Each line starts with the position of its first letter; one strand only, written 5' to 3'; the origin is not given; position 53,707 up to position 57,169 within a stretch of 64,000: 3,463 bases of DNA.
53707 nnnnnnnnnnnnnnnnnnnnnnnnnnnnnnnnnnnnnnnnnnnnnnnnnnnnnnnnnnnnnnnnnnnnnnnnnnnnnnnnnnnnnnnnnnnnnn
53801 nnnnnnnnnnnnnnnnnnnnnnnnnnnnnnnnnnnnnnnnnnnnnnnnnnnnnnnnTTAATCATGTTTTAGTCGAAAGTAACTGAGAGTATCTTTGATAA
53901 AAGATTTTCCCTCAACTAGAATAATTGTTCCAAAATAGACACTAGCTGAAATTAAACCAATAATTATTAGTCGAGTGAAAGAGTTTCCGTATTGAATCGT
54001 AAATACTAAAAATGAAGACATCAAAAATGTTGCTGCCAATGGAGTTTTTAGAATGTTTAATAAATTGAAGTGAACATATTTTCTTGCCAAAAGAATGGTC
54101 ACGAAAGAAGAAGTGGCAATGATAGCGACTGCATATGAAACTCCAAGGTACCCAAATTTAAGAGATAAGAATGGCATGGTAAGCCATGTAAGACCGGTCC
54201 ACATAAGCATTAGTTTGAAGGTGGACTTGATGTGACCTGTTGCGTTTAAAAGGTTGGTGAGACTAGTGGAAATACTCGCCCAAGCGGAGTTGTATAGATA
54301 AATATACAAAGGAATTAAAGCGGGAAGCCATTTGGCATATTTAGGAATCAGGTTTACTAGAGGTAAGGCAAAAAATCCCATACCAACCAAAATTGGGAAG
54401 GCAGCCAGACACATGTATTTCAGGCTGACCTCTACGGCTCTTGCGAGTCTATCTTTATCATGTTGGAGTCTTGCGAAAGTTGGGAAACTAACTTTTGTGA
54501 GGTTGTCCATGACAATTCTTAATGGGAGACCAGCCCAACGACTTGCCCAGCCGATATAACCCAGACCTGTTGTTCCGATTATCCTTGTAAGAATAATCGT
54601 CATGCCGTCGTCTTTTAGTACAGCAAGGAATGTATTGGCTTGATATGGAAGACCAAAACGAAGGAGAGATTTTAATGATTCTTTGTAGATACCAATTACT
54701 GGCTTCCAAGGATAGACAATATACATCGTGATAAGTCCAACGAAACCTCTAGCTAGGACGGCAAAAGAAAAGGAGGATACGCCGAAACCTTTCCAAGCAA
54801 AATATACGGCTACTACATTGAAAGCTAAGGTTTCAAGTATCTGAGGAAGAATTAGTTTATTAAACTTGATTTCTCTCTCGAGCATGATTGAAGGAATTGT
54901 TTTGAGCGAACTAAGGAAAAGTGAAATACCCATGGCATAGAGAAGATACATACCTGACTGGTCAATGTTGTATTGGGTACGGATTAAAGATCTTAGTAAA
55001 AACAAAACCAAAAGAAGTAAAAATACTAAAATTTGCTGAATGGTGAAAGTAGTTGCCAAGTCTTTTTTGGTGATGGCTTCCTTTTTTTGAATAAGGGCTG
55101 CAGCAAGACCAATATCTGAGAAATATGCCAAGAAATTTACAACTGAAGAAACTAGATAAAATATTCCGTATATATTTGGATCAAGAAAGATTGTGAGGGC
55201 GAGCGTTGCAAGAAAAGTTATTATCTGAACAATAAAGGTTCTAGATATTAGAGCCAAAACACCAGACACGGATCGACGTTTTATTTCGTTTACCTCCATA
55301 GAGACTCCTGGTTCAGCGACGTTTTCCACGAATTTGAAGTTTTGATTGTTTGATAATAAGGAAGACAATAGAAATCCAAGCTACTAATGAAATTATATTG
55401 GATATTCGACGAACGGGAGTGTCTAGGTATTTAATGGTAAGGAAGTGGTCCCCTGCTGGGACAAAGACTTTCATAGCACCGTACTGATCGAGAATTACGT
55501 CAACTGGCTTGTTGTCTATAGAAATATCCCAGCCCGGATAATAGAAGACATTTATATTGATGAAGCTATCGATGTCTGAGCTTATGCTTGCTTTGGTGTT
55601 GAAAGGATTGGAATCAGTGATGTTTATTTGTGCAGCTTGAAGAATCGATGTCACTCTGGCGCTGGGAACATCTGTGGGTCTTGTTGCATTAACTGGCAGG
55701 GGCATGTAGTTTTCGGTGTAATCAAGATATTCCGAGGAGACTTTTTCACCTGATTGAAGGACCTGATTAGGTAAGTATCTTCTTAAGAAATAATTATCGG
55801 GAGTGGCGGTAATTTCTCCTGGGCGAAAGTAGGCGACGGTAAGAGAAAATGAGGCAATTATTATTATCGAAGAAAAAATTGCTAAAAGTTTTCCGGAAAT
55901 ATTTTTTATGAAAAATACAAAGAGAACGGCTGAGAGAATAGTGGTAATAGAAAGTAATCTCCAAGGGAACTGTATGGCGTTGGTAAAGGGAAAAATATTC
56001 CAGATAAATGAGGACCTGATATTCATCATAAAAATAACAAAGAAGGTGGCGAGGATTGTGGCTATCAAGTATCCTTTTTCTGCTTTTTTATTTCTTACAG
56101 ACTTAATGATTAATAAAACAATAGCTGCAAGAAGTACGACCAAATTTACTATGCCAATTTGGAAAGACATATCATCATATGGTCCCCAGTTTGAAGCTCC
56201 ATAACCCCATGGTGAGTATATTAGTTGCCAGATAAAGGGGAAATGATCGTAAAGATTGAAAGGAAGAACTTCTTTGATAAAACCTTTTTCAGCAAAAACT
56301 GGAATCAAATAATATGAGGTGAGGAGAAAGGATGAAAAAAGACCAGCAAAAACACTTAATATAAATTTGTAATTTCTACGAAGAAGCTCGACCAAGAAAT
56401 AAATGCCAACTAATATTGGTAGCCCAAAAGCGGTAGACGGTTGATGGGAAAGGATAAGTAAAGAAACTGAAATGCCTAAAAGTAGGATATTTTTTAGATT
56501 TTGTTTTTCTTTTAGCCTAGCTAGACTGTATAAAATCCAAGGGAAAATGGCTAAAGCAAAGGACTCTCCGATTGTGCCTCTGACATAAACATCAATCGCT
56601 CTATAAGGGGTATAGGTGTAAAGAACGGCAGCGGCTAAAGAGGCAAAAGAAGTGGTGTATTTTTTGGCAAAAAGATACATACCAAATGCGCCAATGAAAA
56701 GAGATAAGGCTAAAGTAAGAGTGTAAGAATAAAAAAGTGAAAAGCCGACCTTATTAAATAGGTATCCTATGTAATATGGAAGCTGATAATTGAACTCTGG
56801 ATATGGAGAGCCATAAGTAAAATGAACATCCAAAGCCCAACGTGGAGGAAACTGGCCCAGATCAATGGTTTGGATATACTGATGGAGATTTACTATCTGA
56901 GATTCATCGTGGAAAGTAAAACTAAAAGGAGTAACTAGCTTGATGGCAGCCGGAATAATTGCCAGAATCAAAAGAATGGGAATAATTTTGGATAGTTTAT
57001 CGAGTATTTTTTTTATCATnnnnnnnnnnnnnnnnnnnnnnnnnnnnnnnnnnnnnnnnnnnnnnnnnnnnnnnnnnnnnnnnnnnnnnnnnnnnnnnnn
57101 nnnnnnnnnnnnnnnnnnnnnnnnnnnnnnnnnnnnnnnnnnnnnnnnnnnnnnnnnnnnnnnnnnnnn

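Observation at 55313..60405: Tandem triplet of a poorly characterised polytopic family with an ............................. signature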

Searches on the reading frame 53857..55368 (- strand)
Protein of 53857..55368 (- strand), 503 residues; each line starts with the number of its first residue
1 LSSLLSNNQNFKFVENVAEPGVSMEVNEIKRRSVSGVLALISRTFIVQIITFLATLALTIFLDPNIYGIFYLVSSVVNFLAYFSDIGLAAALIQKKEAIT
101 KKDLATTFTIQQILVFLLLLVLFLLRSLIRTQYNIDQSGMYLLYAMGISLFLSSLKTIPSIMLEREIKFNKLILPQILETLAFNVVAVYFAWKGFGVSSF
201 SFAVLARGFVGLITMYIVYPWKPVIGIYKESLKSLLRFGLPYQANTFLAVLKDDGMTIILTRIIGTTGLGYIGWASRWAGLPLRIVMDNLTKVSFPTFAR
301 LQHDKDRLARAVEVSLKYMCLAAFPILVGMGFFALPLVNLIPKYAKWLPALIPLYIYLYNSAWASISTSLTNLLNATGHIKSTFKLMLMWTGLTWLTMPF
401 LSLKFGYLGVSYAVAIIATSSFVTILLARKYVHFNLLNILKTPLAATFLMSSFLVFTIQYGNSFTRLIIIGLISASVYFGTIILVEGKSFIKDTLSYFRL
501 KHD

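Call 3: search_protein_families(library=pfam, proteins=[window:53857-55368:-], max_evalue=0.1)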
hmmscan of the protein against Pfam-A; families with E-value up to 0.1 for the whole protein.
window:53857-55368:- (503 aa): 2 families
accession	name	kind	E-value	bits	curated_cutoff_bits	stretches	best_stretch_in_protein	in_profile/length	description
PF13440.11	Polysacc_synt_3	-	5.6e-50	170.7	23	1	61-341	5-283/293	Polysaccharide biosynthesis protein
PF01943.22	Polysacc_synt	-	1.6e-20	74.1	28.2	1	34-302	2-274/274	Polysaccharide biosynthesis protein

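Call 4: search_protein_families(library=ncbifam, proteins=[window:53857-55368:-], max_evalue=0.1)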
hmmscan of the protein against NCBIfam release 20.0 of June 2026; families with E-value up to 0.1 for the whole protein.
window:53857-55368:- (503 aa): 3 families
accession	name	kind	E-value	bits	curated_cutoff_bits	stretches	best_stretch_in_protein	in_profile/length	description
NF007773.0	PRK10459.1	equivalog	2.5e-31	109.2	273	1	30-485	4-461/492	MOP flippase family protein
NF058658.1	Oglyco_Wzx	exception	7e-30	104.4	720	1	28-498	5-475/478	O-glycosylation flippase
NF047674.1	TeichurnBiosyTuaB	equivalog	3.4e-18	65.9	580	1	29-478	4-462/469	teichuronic acid biosynthesis protein TuaB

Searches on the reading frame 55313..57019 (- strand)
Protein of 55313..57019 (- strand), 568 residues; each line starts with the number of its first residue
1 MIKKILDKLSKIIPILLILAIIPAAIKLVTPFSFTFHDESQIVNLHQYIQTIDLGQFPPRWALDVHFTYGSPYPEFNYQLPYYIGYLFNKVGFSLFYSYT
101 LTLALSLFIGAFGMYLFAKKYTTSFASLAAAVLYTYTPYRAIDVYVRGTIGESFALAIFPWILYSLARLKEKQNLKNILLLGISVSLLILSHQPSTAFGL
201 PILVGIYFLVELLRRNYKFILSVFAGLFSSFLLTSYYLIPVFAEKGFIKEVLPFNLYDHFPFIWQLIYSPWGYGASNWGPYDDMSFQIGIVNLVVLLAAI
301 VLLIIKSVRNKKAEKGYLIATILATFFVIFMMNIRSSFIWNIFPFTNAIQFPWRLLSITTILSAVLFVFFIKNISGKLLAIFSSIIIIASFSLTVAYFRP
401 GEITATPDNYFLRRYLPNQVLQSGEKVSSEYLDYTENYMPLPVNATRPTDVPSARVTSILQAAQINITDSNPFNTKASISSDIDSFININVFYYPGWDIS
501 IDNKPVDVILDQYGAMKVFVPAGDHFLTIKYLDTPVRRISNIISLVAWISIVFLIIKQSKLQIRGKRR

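Call 3: search_protein_families(library=pfam, proteins=[window:55313-57019:-], max_evalue=0.1)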
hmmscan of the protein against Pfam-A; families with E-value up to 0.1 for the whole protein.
window:55313-57019:- (568 aa): 4 families
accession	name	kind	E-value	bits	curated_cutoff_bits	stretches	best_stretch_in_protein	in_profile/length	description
PF10131.15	PTPS_related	-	3.2e-07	29.7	26.4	1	80-395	7-309/621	6-pyruvoyl-tetrahydropterin synthase related domain; membrane protein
PF13231.12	PMT_2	-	9.4e-07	29.6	26.1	1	84-228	9-153/160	Dolichyl-phosphate-mannose-protein mannosyltransferase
PF09586.16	YfhO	-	0.00017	20.5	28.5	1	459-532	750-824/835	Bacterial membrane protein YfhO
PF02933.23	CDC48_2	-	0.0082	16.2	22.4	1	411-456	9-49/64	Cell division protein 48 (CDC48), domain 2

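Call 4: search_protein_families(library=ncbifam, proteins=[window:55313-57019:-], max_evalue=0.1)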
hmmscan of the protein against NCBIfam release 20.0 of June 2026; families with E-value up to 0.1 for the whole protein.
window:55313-57019:- (568 aa): 0 families
